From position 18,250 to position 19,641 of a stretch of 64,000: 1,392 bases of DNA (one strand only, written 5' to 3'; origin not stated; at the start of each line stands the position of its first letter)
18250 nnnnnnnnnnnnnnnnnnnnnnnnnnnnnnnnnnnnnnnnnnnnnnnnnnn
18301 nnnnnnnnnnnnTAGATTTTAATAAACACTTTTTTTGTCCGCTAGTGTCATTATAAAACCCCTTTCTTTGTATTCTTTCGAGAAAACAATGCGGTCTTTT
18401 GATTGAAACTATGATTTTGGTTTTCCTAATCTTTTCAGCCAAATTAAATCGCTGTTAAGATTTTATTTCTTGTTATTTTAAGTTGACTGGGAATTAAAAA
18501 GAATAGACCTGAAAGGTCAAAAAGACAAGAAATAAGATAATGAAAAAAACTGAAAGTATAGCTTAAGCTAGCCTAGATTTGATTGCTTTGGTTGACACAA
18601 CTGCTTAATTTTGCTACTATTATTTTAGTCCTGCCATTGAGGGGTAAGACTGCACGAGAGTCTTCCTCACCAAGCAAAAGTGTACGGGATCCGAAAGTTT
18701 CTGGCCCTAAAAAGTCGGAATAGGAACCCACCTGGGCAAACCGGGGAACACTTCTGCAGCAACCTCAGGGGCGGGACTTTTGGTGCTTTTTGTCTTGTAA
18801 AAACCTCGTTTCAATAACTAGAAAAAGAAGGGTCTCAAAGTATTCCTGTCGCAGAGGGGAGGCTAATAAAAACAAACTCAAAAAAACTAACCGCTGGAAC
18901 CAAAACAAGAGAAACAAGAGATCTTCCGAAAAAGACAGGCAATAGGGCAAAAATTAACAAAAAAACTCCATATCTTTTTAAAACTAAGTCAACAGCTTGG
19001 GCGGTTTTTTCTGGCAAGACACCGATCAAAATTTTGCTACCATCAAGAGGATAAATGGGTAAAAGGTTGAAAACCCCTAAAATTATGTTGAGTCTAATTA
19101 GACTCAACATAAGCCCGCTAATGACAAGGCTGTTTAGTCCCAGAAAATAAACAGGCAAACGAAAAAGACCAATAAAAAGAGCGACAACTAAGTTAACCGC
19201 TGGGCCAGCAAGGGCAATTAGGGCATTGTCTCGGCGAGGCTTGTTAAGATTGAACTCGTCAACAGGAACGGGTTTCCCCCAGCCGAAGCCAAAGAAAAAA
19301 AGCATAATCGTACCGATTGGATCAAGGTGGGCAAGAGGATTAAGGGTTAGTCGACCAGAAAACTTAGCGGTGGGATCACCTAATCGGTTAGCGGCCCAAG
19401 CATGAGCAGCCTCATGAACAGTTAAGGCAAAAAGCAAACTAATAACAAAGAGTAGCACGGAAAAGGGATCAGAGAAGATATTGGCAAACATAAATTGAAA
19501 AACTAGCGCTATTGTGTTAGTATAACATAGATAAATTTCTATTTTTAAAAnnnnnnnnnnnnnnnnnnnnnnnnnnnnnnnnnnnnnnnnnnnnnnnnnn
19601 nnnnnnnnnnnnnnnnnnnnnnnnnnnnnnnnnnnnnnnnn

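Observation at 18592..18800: Promoter-driven, non-coding, structured ~165-nt RNA candidate downstream of rplA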

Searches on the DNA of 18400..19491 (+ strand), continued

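Call 45: search_with_rna_model(model_id=R2, sources=[window, L001, L003, L005, L007, L009, L011, L013, L017, L018, L019, L020, L021, L022, L023, L024, L025, L026, L027, L028, L029, L030, L031, L032, L033, L034, L035, L036, L037, L038, L039, L040, L041, L042, L043, L044, L045, L046, L047, L048, L049, L050, L051, L052, L053, L054, L055, L056, L057, L058, L059, L060, L061, L062, L063, L064, L065, L066, L067, L068, L069, L070, L071, L072, L073, L074, L075, L076, L077, L078, L079, L080, L081, L082, L083, L084, L085, L086, L087, L088, L089, L090, L091, L092, L093, L094, L096], max_evalue=10, show_alignments=0)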
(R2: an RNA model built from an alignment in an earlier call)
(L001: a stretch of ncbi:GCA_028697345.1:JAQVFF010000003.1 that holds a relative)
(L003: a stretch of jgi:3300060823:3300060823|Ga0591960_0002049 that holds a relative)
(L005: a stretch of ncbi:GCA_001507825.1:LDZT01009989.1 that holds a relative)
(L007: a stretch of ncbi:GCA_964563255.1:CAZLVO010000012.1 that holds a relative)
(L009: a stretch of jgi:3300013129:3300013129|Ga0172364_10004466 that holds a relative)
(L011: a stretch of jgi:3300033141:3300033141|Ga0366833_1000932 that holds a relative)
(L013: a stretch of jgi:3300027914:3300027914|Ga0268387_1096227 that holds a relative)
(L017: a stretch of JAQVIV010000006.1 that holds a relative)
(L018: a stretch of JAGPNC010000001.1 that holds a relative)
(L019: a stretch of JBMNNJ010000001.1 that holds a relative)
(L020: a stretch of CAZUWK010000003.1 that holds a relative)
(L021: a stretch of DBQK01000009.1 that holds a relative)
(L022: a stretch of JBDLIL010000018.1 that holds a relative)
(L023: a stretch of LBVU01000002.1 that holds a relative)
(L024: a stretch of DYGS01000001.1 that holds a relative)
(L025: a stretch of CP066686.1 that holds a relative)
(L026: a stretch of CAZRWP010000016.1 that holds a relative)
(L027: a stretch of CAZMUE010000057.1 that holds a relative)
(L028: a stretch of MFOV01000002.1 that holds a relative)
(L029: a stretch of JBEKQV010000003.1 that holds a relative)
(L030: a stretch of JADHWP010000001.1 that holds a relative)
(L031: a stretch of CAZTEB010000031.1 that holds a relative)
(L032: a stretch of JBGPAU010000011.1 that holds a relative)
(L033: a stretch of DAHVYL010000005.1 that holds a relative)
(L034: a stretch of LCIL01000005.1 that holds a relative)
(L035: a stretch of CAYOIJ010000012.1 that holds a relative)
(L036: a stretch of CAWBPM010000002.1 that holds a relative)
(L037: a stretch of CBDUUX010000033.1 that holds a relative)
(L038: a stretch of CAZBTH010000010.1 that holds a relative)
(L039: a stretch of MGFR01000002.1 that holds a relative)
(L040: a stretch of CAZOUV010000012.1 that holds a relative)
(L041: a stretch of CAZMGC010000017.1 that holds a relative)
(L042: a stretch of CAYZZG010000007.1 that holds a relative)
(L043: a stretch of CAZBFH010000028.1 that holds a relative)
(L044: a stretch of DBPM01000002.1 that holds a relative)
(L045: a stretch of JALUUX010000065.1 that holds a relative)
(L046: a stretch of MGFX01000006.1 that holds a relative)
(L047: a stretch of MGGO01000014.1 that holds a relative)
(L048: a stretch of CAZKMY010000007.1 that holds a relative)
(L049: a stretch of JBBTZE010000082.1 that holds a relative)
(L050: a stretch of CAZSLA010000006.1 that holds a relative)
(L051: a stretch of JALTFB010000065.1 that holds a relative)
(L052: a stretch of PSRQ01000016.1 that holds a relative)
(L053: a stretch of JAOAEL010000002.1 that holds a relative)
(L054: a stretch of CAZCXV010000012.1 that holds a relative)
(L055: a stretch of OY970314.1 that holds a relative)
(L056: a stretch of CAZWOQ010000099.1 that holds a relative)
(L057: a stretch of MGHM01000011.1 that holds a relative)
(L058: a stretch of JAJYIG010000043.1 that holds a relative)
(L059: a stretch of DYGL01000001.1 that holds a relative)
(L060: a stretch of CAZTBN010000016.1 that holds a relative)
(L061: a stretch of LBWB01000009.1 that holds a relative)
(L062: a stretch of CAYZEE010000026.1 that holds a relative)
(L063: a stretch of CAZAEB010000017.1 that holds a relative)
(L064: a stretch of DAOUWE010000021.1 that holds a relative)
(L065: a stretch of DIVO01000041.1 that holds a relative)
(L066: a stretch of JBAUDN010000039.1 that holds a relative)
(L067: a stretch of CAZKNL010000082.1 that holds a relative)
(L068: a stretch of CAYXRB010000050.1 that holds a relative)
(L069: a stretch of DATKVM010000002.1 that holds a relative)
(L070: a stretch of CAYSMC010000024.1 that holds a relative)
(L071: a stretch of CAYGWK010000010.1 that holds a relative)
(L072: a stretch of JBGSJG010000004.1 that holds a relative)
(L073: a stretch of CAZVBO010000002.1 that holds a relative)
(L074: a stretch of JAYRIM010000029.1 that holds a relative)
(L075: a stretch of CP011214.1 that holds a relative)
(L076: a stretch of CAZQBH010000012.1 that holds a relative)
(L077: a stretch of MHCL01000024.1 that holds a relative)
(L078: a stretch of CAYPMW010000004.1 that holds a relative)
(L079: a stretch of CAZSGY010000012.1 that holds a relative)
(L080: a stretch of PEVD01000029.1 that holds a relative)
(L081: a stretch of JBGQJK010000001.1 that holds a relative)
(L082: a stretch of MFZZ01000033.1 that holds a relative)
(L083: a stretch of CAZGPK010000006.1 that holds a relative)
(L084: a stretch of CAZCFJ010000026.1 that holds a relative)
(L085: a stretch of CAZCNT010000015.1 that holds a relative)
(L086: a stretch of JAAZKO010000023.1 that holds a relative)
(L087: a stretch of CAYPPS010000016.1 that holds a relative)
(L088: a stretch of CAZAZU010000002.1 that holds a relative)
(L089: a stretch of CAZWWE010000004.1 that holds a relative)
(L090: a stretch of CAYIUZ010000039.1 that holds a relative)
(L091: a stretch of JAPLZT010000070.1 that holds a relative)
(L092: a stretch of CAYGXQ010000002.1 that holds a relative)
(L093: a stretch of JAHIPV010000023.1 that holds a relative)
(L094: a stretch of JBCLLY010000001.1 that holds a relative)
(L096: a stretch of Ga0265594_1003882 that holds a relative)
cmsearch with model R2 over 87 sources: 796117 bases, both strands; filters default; matches with E-value up to 10: 28.
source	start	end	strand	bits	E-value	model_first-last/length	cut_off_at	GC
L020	3497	3661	+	185.1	2.9e-44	1-164/164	no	0.48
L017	5118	5281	+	185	3e-44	1-164/164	no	0.51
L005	6793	6954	+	180.4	4.5e-43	1-164/164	no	0.5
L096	3884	4048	+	179.4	8.3e-43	1-164/164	no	0.5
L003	6793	6954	+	177.9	2e-42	1-164/164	no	0.52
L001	6821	6982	+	177.8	2e-42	1-164/164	no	0.48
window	18625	18785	+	177.6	2.4e-42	1-164/164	no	0.53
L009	4794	4957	+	171.2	9.9e-41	1-164/164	no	0.52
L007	4825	4989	+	170.9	1.2e-40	1-164/164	no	0.47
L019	7649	7813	+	148.6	5.3e-35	1-164/164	no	0.45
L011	7063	7234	+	145.1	4.1e-34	1-164/164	no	0.48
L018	7585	7746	+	135.2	1.3e-31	1-164/164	no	0.49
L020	3492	3656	-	26.5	0.00053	1-164/164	no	0.47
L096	3879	4043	-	25.5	0.00096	1-164/164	no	0.49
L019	7644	7808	-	22.3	0.0062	1-164/164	no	0.45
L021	721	869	-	20.8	0.015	1-164/164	no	0.5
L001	6816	6977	-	20.5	0.018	1-164/164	no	0.48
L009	4789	4952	-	19.6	0.03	1-164/164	no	0.5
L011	7058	7229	-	17.9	0.081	1-164/164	no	0.47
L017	5113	5276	-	16.5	0.18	1-164/164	no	0.49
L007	4820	4984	-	16.5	0.19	1-164/164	no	0.47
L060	1305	1451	-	13.4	1.2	1-164/164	no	0.46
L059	5104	5136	+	13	1.4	1-164/164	no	0.42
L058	1583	1641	+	11.8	3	1-164/164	no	0.42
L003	6788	6949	-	10.2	7.2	1-164/164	no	0.51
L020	6151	6217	+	10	8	1-164/164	no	0.46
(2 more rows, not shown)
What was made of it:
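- Tried and rejected: Weak hits at window 40762-40860 (13.4 bits), L059 and L058 were judged spurious (call 45).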

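Call 51: search_with_rna_model(model_id=R2, sources=[window, L001, L003, L005, L007, L009, L011, L017, L018, L019, L020, L096], max_evalue=1e-20, make_alignment=true)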
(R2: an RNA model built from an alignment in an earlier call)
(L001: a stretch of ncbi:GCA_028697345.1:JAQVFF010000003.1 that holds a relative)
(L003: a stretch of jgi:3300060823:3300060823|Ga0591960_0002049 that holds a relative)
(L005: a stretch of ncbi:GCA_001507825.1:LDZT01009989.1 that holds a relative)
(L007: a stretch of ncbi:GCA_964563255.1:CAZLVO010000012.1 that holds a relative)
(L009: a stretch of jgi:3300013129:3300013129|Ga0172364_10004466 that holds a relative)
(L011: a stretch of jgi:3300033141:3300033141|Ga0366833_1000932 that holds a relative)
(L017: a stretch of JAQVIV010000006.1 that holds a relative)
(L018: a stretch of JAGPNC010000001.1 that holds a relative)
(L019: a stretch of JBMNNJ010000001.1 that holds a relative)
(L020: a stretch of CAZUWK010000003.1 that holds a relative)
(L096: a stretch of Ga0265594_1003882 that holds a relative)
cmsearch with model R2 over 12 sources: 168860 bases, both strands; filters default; matches with E-value up to 1e-20: 12.
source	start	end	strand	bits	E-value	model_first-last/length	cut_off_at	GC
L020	3497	3661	+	185.1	6.2e-45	1-164/164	no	0.48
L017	5118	5281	+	185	6.4e-45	1-164/164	no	0.51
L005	6793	6954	+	180.4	9.6e-44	1-164/164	no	0.5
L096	3884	4048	+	179.4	1.8e-43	1-164/164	no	0.5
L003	6793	6954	+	177.9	4.2e-43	1-164/164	no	0.52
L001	6821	6982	+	177.8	4.3e-43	1-164/164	no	0.48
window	18625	18785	+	177.6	5.1e-43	1-164/164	no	0.53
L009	4794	4957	+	171.2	2.1e-41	1-164/164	no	0.52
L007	4825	4989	+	170.9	2.5e-41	1-164/164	no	0.47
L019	7649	7813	+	148.6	1.1e-35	1-164/164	no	0.45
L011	7063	7234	+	145.1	8.6e-35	1-164/164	no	0.48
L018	7585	7746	+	135.2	2.8e-32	1-164/164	no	0.49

Alignment A6: 12 matches aligned to the model, 183 columns, each read 5' to 3' on its own strand. Consensus structure (alignment columns), stored with it:
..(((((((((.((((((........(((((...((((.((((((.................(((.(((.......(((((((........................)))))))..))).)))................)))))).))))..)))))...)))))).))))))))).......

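Call 52: search_with_rna_model(model_id=R1, sources=[window, L001, L003, L005, L007, L009, L011, L017, L018, L019, L020, L096], max_evalue=1e-20, make_alignment=true)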
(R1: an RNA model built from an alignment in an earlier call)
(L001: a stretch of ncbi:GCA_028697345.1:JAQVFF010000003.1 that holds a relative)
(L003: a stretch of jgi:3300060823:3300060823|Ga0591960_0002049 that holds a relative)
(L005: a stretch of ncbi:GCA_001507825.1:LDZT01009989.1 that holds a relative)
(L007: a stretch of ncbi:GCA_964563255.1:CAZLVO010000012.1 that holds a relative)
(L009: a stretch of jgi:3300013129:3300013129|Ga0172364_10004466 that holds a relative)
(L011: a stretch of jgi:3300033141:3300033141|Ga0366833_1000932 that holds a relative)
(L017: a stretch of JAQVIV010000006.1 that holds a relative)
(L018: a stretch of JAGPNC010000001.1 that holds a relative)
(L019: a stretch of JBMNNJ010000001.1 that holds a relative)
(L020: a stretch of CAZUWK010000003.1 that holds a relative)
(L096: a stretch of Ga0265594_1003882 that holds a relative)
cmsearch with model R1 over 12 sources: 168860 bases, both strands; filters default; matches with E-value up to 1e-20: 12.
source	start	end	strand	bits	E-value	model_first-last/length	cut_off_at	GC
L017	5118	5285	+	185.8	6e-52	1-168/168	no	0.5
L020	3497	3665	+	185.4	7.7e-52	1-168/168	no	0.47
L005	6793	6958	+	183.8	2.3e-51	1-168/168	no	0.49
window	18625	18789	+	181.3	1.2e-50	1-168/168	no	0.53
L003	6793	6958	+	181.1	1.4e-50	1-168/168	no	0.51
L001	6821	6986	+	180.6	2e-50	1-168/168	no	0.49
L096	3884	4052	+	178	1.1e-49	1-168/168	no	0.5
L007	4825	4993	+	172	6.2e-48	1-168/168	no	0.47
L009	4794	4961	+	170.1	2.2e-47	1-168/168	no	0.52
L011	7063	7238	+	153.2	1.7e-42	1-168/168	no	0.47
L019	7649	7817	+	150.3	1.2e-41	1-168/168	no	0.44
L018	7585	7750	+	137.5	6.2e-38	1-168/168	no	0.49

Alignment A7: 12 matches aligned to the model, 186 columns, each read 5' to 3' on its own strand. Consensus structure (alignment columns), stored with it:
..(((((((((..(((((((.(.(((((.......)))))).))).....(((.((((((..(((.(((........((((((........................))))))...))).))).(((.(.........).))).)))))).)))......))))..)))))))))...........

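Call 59: search_with_rna_model(model_id=R2, sources=[L003, L005, L018, L021, L060], max_evalue=0.15, make_alignment=true, show_alignments=5)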
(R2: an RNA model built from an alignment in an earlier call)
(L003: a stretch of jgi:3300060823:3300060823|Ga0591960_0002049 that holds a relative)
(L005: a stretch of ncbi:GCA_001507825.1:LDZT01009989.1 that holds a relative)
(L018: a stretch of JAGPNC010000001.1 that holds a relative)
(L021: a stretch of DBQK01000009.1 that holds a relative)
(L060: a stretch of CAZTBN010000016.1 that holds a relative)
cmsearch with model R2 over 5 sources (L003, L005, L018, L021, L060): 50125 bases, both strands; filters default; matches with E-value up to 0.15: 5.
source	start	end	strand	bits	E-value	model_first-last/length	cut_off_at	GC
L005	6793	6954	+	180.4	2.8e-44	1-164/164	no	0.5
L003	6793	6954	+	177.9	1.3e-43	1-164/164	no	0.52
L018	7585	7746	+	135.2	8.4e-33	1-164/164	no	0.49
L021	721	869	-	20.8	0.00096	1-164/164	no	0.5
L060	1305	1451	-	13.4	0.073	1-164/164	no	0.46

Alignment A8: 5 matches aligned to the model, 170 columns, each read 5' to 3' on its own strand. Consensus structure (alignment columns), stored with it:
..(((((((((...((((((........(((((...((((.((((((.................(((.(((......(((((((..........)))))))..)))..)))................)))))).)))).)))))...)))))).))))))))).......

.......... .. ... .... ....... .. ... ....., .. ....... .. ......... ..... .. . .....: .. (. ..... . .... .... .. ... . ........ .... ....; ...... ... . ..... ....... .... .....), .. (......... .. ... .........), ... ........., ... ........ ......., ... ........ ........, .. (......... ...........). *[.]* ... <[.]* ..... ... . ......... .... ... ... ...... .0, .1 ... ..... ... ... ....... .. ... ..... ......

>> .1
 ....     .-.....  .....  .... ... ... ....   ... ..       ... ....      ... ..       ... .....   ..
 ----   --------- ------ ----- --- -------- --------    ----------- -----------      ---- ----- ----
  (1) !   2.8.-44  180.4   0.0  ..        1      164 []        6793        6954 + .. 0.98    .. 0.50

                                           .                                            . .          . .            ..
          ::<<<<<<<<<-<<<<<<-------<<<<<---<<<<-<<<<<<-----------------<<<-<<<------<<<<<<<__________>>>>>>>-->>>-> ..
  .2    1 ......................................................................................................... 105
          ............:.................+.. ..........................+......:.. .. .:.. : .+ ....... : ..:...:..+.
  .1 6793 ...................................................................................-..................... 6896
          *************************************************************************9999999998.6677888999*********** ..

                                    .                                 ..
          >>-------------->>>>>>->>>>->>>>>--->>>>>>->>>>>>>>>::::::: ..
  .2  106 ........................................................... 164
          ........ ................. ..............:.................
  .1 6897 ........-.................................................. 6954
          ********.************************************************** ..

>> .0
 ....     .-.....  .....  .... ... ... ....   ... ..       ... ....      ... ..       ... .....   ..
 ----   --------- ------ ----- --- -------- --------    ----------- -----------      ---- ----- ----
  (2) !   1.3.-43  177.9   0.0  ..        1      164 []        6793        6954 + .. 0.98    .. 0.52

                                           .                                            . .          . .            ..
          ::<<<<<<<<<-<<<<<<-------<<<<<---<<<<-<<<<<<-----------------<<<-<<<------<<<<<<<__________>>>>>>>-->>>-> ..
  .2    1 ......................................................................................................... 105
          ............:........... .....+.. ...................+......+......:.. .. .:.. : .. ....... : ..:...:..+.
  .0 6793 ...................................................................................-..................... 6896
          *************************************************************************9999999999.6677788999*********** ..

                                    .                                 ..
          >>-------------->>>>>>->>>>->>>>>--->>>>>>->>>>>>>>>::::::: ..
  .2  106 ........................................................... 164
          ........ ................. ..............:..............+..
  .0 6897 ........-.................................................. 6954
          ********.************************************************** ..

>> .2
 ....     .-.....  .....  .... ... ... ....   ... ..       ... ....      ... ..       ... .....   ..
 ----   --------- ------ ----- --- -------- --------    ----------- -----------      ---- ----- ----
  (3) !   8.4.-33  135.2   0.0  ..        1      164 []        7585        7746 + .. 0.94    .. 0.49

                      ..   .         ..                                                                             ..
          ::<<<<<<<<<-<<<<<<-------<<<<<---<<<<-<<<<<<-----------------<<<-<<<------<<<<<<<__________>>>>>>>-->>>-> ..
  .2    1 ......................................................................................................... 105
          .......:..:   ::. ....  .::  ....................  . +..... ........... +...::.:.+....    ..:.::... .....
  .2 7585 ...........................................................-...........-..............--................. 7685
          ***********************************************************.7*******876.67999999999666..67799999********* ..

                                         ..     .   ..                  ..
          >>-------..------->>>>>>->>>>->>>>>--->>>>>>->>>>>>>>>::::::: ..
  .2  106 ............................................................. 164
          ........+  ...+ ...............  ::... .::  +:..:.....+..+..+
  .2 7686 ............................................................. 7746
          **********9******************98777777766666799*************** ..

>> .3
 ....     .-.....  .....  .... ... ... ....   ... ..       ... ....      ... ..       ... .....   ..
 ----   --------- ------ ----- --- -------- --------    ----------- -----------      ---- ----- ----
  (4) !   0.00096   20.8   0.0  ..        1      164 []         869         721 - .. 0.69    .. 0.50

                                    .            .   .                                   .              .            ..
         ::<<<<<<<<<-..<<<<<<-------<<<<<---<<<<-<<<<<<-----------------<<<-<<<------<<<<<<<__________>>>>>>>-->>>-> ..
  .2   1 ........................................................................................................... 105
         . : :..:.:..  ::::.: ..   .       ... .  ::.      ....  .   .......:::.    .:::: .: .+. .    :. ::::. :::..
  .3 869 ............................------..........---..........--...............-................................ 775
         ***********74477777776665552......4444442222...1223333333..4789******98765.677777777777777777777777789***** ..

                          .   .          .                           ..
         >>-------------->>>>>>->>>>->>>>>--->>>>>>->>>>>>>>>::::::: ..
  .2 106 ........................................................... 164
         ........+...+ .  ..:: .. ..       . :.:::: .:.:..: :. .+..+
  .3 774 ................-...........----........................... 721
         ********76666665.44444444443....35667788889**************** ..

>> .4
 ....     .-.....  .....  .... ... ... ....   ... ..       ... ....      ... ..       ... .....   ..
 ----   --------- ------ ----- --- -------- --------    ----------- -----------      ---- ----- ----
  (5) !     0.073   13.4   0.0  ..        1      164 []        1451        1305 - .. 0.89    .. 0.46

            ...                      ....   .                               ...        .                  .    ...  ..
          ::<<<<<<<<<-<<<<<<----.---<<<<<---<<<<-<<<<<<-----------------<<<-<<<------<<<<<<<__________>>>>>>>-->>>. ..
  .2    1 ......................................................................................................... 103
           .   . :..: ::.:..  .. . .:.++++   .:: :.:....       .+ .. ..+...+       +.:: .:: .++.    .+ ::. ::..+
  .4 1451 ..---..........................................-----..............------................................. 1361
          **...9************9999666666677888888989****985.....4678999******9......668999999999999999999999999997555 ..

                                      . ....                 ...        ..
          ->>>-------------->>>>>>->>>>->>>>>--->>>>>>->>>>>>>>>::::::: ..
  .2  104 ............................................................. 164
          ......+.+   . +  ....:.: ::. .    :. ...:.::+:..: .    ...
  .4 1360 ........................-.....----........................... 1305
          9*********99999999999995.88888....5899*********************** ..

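Call 60: build_rna_model(alignment_id=A8)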
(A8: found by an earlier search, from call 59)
Model R3 built from alignment A8 (5 sequences, 170 columns); structure: stored with the alignment.
model positions 164; base pairs 43; branch points 0; effective number of sequences 2.47; information 0.59 bits per position. Calibrated on 0.2 Mb of random sequence (short: E-values are rough).
structure used (alignment columns):
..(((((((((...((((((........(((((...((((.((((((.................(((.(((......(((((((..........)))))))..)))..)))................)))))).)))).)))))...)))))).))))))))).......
